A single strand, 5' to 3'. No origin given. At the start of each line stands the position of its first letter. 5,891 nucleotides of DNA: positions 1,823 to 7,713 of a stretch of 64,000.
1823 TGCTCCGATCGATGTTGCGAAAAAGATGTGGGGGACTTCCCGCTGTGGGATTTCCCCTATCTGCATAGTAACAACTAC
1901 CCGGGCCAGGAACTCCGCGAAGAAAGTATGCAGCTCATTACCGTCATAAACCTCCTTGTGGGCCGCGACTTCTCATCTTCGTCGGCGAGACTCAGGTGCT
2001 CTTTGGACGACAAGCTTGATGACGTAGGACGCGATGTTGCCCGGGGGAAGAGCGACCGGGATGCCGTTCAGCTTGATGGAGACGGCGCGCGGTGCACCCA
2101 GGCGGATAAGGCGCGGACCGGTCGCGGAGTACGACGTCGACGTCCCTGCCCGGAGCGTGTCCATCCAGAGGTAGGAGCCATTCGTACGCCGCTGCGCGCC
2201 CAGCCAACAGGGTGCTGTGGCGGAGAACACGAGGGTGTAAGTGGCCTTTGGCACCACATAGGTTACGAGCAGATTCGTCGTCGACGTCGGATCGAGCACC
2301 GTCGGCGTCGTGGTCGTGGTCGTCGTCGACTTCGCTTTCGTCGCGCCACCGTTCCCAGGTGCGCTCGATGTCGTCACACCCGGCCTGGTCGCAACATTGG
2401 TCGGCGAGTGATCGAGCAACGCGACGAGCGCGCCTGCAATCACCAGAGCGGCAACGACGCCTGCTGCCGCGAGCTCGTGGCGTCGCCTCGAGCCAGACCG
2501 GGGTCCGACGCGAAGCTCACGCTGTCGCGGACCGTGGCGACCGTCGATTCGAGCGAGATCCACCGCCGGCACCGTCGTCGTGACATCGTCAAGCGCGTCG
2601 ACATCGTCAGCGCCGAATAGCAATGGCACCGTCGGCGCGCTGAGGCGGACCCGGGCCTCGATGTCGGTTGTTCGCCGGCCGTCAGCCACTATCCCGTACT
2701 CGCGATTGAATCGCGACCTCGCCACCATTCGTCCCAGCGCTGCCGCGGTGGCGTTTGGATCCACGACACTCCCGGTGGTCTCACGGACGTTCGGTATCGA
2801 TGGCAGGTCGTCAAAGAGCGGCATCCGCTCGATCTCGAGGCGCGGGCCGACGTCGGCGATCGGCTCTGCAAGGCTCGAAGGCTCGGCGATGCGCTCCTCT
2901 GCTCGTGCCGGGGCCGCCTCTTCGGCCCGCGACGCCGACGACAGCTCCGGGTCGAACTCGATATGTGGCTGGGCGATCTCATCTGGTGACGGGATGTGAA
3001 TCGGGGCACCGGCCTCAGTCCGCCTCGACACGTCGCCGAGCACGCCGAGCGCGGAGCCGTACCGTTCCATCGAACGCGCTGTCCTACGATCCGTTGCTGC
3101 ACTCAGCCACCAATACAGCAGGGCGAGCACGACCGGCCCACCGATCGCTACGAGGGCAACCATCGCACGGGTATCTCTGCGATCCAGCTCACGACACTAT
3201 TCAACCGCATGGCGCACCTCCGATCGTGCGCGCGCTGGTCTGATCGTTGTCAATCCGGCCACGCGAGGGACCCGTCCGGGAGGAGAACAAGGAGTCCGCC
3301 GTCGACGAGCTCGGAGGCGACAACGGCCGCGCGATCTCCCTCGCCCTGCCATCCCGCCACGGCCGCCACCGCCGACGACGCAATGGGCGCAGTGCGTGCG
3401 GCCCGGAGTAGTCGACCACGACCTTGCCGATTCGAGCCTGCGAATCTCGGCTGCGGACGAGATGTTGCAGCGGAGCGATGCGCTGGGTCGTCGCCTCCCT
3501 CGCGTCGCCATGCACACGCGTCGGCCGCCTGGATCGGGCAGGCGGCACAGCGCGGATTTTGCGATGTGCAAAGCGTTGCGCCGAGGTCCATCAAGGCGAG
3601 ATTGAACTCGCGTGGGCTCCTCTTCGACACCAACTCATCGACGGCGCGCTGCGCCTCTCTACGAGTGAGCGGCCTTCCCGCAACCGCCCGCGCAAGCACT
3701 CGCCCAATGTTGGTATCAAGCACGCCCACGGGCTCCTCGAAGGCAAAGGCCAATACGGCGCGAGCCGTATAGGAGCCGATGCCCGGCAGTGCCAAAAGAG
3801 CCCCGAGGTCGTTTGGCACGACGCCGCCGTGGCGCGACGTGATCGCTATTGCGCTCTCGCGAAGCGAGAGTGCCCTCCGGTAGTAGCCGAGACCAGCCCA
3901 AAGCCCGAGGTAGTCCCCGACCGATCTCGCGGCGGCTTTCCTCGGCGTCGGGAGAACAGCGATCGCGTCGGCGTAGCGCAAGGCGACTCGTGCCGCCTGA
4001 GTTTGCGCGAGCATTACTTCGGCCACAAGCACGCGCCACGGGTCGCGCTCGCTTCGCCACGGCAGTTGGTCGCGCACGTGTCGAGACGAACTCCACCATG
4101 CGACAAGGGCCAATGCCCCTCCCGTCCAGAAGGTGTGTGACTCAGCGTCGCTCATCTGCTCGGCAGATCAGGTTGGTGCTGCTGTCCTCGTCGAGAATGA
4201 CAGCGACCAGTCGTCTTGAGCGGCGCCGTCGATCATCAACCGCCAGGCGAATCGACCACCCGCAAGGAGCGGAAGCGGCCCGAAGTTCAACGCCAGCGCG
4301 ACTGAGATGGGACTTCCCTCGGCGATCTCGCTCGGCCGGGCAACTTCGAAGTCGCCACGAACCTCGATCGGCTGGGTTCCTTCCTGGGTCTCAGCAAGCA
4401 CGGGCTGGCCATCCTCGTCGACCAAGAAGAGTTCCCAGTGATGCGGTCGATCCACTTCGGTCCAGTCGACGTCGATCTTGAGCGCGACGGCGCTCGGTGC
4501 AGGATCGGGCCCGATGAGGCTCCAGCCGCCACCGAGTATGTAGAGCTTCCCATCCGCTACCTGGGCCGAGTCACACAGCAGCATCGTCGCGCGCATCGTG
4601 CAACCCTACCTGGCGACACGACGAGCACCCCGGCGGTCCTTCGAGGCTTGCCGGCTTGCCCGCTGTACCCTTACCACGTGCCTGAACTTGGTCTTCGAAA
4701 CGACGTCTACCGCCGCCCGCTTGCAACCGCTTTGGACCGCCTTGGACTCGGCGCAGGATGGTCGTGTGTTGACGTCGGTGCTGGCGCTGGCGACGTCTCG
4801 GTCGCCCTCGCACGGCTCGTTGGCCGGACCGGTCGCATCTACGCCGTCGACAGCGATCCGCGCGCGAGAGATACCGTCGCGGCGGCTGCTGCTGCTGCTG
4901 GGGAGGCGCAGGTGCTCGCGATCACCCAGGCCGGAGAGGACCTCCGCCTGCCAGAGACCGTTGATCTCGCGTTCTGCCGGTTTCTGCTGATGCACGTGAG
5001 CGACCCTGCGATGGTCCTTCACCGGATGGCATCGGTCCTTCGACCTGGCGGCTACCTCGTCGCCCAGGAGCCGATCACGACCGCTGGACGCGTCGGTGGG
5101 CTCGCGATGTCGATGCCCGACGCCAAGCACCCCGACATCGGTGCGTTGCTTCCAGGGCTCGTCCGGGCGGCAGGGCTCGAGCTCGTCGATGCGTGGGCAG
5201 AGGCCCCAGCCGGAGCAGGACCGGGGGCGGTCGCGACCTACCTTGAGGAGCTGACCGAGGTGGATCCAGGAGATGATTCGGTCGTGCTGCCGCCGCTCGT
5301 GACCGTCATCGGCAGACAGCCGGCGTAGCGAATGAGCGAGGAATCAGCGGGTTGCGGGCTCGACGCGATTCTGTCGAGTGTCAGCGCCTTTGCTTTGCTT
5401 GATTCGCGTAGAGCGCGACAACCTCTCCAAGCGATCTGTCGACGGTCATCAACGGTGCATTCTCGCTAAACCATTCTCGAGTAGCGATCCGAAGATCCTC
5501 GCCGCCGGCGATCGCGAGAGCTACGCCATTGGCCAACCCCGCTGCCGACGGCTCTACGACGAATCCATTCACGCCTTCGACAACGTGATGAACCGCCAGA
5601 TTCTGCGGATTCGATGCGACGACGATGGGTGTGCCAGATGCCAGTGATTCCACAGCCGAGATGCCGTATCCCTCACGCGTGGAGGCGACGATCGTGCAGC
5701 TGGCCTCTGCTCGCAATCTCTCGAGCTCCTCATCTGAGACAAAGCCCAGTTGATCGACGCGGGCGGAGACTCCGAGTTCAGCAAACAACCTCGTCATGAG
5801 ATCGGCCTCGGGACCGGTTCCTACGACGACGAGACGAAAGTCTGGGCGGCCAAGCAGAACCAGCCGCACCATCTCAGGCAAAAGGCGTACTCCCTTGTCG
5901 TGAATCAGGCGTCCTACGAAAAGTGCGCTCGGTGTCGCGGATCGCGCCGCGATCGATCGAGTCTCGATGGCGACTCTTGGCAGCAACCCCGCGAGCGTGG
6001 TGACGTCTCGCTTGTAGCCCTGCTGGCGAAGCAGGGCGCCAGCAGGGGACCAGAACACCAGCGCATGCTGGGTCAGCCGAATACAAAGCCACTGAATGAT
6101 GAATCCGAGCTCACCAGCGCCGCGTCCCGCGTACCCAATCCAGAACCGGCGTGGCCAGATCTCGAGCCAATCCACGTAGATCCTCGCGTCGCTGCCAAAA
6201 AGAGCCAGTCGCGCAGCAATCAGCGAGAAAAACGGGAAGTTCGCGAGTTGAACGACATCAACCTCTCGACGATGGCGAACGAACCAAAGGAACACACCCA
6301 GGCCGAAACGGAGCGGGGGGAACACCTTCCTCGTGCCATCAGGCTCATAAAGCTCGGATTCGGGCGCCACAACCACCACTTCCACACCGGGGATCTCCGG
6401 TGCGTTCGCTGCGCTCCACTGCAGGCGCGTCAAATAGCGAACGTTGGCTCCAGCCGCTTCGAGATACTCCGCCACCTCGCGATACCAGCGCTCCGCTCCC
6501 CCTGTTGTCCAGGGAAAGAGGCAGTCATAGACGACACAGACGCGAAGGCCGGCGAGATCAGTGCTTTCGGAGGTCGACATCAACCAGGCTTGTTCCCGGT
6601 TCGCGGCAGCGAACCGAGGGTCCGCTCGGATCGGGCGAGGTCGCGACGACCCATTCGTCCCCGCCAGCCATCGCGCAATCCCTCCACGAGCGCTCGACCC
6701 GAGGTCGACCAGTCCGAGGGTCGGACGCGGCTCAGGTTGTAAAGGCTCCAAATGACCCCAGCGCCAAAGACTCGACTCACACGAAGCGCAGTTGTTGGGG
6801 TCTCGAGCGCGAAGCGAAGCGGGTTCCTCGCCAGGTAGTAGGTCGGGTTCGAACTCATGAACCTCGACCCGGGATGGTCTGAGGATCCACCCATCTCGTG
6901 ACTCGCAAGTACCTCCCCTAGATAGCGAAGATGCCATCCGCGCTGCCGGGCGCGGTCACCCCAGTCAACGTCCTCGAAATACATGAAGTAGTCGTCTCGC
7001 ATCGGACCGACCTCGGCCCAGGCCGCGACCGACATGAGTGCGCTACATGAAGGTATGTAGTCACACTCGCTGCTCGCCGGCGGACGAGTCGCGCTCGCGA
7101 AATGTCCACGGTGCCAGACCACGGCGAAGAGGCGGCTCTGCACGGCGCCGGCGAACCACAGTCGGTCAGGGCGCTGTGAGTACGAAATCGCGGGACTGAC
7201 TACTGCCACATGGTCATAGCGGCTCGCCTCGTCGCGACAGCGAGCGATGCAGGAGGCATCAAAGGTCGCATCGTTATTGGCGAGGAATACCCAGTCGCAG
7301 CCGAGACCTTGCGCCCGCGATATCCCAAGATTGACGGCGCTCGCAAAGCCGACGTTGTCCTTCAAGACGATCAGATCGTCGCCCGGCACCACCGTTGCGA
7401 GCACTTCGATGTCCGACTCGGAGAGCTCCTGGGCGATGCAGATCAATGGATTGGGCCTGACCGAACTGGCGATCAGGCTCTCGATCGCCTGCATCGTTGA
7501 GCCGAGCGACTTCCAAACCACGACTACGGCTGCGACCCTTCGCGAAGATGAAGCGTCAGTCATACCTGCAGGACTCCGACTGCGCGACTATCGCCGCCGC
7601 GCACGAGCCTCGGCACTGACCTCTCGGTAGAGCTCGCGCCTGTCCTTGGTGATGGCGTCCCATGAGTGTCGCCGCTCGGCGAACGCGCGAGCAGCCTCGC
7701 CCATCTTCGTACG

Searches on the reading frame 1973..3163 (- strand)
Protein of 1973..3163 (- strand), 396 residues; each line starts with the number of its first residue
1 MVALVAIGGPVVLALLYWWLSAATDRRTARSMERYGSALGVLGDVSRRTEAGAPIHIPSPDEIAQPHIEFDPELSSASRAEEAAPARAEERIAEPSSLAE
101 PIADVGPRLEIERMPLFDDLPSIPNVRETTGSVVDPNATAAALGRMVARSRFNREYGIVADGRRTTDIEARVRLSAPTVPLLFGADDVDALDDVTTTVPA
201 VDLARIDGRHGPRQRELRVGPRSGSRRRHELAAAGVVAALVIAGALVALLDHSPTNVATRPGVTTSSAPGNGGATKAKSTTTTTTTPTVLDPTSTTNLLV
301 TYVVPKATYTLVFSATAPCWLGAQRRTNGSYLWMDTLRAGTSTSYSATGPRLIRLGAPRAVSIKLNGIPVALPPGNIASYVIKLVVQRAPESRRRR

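Call 39: search_protein_families(library=ncbifam, proteins=[window:1973-3163:-], max_evalue=0.00001)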
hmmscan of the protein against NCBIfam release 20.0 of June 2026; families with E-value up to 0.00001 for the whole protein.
window:1973-3163:- (396 aa): 1 family
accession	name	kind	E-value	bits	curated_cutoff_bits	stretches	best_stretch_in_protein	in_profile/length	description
NF008109.0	PRK10856.1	equivalog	2.4e-07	30.8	208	1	253-373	199-317/334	cytoskeleton protein RodZ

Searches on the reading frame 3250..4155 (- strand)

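Call 39: search_protein_families(library=ncbifam, proteins=[window:3250-4155:-], max_evalue=0.00001)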
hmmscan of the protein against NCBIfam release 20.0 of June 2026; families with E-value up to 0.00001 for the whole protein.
window:3250-4155:- (301 aa): 6 families
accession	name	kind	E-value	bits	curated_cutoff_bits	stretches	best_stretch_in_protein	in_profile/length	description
TIGR01084.1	mutY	equivalog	9.7e-54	182.8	286.5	1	17-216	6-210/277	A/G-specific adenine glycosylase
NF008132.0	PRK10880.1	equivalog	4.8e-43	147.6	427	1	18-212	12-209/351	A/G-specific adenine glycosylase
NF010488.0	PRK13910.1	equivalog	3.9e-30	105.2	471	1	47-209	1-164/290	adenine-specific DNA glycosylase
TIGR01083.1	nth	equivalog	3.3e-21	75.8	211.7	1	37-203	25-192/192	endonuclease III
NF007978.0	PRK10702.1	equivalog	1.4e-12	47.6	405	1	39-216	29-205/211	endonuclease III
NF053634.1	MonDNAglycDR2438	equivalog_domain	7e-11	42.1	400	1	116-213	106-206/219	monofunctional DNA glycosylase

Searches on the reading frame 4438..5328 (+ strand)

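Call 39: search_protein_families(library=ncbifam, proteins=[window:4438-5328:+], max_evalue=0.00001)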
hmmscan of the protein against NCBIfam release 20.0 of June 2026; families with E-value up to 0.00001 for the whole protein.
window:4438-5328:+ (296 aa): 13 families
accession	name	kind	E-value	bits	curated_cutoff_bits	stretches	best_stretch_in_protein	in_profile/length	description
TIGR02469.1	CbiT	equivalog_domain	1.4e-09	38.2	78.3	1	96-179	9-93/124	precorrin-6Y C5,15-methyltransferase (decarboxylating) subunit CbiT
NF052510.1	methyltran_MpqE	exception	3.8e-09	36.3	335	1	104-210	44-152/234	methyl-plastoquinone biosynthesis methyltransferase MpqE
NF004851.0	PRK06202.1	equivalog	5.5e-09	35.8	243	1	89-198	46-155/237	hypothetical protein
NF001556.0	PRK00377.1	equivalog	7.3e-09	35.7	238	1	96-208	30-142/198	cobalt-precorrin-6Y C(15)-methyltransferase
NF045667.1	MTase_DVU1556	equivalog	1.9e-08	34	155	1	98-209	14-119/213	DVU_1556 family methyltransferase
TIGR02752.1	MenG_heptapren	equivalog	2.9e-08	33.5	419.85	1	100-211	39-151/231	demethylmenaquinone methyltransferase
NF041537.1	ArsM_AhpD_UU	exception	1e-07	31.1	510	1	106-212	76-183/345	arsenite methyltransferase/AhpD domain selenoprotein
NF001243.0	PRK00216.1-4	equivalog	1.5e-07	31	235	1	101-211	42-153/237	demethylmenaquinone methyltransferase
NF001240.0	PRK00216.1-1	equivalog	4.5e-07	29.2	378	1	98-210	55-169/251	bifunctional demethylmenaquinone methyltransferase/2-methoxy-6-polyprenyl-1,4-benzoquinol methylase UbiE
NF047649.1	MTase_UXPK_star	exception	9.3e-07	28.1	460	1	106-211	77-183/283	methyltransferase/UXPK-star double selenoprotein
TIGR01983.1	UbiG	equivalog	1.1e-06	28.1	102.95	1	107-208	50-150/228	bifunctional 2-polyprenyl-6-hydroxyphenol methylase/3-demethylubiquinol 3-O-methyltransferase UbiG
TIGR01934.1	MenG_MenH_UbiE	subfamily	1.8e-06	27.4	158.35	1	103-215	36-147/223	ubiquinone/menaquinone biosynthesis methyltransferase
NF001244.0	PRK00216.1-5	equivalog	3.4e-06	26.5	216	1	102-210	44-154/236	bifunctional demethylmenaquinone methyltransferase/2-methoxy-6-polyprenyl-1,4-benzoquinol methylase UbiE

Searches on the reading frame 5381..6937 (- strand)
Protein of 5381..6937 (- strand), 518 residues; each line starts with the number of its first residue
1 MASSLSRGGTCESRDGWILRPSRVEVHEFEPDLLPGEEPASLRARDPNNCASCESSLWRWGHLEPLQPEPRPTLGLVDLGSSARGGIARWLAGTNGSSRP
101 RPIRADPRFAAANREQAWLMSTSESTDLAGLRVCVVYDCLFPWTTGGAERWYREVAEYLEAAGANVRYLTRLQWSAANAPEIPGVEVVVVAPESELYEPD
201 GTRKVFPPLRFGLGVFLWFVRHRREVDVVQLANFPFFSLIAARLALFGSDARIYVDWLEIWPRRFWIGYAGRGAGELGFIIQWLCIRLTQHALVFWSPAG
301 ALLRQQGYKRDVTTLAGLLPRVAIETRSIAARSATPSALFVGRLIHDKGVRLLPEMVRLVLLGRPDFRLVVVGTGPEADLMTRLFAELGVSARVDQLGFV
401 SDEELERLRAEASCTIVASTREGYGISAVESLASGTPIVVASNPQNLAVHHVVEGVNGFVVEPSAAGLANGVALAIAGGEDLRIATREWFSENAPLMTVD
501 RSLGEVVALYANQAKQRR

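Call 8: search_protein_families(library=pfam, proteins=[window:5381-6937:-], max_evalue=0.001)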
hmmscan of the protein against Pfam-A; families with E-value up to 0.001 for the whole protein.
window:5381-6937:- (518 aa): 4 families
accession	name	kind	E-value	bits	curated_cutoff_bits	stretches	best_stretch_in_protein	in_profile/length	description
PF00534.26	Glycos_transf_1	-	2.5e-26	92.7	26.4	1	333-489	13-164/172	Glycosyl transferases group 1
PF13692.12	Glyco_trans_1_4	-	2.3e-21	77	27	1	336-472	2-136/142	Glycosyl transferases group 1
PF20706.3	GT4-conflict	-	6.1e-11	42.4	26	1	327-443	190-313/385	Family 4 Glycosyltransferase in conflict systems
PF13439.12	Glyco_transf_4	-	0.00048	20.6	28.5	0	146-246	2-93/170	Glycosyltransferase Family 4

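Call 56: search_protein_families(library=ncbifam, proteins=[window:5381-6937:-], max_evalue=0.00001)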
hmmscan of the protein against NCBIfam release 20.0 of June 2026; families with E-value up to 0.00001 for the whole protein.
window:5381-6937:- (518 aa): 17 families
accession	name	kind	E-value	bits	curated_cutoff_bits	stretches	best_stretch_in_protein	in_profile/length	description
TIGR04047.1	MSMEG_0565_glyc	hypoth_equivalog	7.3e-12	45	259.85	1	332-478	190-341/373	MSMEG_0565 family glycosyltransferase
TIGR03449.1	mycothiol_MshA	equivalog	1e-11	44.4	462.5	1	334-465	219-355/406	D-inositol-3-phosphate glycosyltransferase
NF047880.1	glyco_SdgA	exception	1.6e-10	40.2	800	1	340-465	320-442/488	serine-aspartate repeat adhesin O-glycosyltransferase SdgA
TIGR03999.1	thiol_BshA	equivalog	6.8e-10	38.4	273.7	1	367-467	230-326/375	N-acetyl-alpha-D-glucosaminyl L-malate synthase BshA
NF041876.1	EPS_EpsE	equivalog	4e-09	36.2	400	1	333-466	211-348/389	exopolysaccharide biosynthesis GT4 family glycosyltransferase EpsE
NF038295.1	EPS_HpsP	equivalog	6.9e-09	35.2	550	1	330-478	202-352/388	hormogonium polysaccharide biosynthesis glycosyltransferase HpsP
NF041010.1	glycosy_Agl16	equivalog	1.1e-08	34.4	575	1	339-463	183-304/352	glycosylation protein Agl16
TIGR04157.1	glyco_rSAM_CFB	subfamily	3.8e-08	32.7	400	1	339-442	231-331/406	TIGR04157 family glycosyltransferase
NF049988.1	MGlcDAGSynMgs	equivalog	5.5e-08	32.6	400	1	338-460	216-336/398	alpha-monoglucosyldiacylglycerol synthase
NF046085.1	XrtY_assoc_Gly1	equivalog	8.7e-08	31.4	400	1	331-475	205-346/387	XrtY-associated glycosyltransferase XYAG1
NF053787.1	GlcN_PG_synth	equivalog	2.2e-07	30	480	1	335-471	197-319/361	N-acetylglucosaminyl phosphatidylglycerol synthase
TIGR02149.1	glgA_Coryne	subfamily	4.3e-07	29.4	302.4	1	333-465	202-335/391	glycogen synthase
TIGR02095.1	glgA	subfamily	1.1e-06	27.5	328.45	1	328-441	287-398/477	glycogen/starch synthase, ADP-glucose type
NF038229.1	Glyco4_Geo_Pelo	equivalog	1.4e-06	27.6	400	1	348-462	174-286/338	GPMC system family 4 glycosyltransferase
TIGR03088.1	stp2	hypoth_equivalog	2.3e-06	26.9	409.05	1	341-465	200-324/374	TIGR03088 family PEP-CTERM/XrtA system glycosyltransferase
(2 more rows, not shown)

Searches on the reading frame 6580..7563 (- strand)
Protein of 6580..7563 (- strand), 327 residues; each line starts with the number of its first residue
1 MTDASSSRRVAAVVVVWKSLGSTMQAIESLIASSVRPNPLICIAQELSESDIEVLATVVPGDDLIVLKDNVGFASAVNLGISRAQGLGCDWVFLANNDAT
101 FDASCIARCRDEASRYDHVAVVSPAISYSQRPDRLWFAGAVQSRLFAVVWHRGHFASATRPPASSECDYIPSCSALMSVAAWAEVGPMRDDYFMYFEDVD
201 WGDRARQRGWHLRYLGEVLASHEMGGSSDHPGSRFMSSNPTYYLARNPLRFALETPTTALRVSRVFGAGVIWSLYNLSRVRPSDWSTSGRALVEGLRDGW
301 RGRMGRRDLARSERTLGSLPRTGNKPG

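Call 39: search_protein_families(library=ncbifam, proteins=[window:6580-7563:-], max_evalue=0.00001)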
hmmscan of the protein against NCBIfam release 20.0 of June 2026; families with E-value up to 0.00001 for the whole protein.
window:6580-7563:- (327 aa): 2 families
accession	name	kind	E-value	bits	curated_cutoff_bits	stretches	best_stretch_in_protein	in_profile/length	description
TIGR01556.1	rhamnosyltran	subfamily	6e-11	42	200.55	1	47-251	32-235/281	rhamnosyltransferase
NF050113.1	gal_furan_GlfT1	equivalog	2.2e-09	37.1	330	1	10-153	1-139/290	galactofuranosyltransferase GlfT1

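Call 71: search_protein_families(library=pfam, proteins=[window:6580-7563:-], max_evalue=0.001)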
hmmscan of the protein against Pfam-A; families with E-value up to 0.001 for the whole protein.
window:6580-7563:- (327 aa): 1 family
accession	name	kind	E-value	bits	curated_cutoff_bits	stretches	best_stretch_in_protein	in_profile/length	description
PF00535.33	Glycos_transf_2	-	3.2e-06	27.6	23.3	1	64-177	57-160/168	Glycosyl transferase family 2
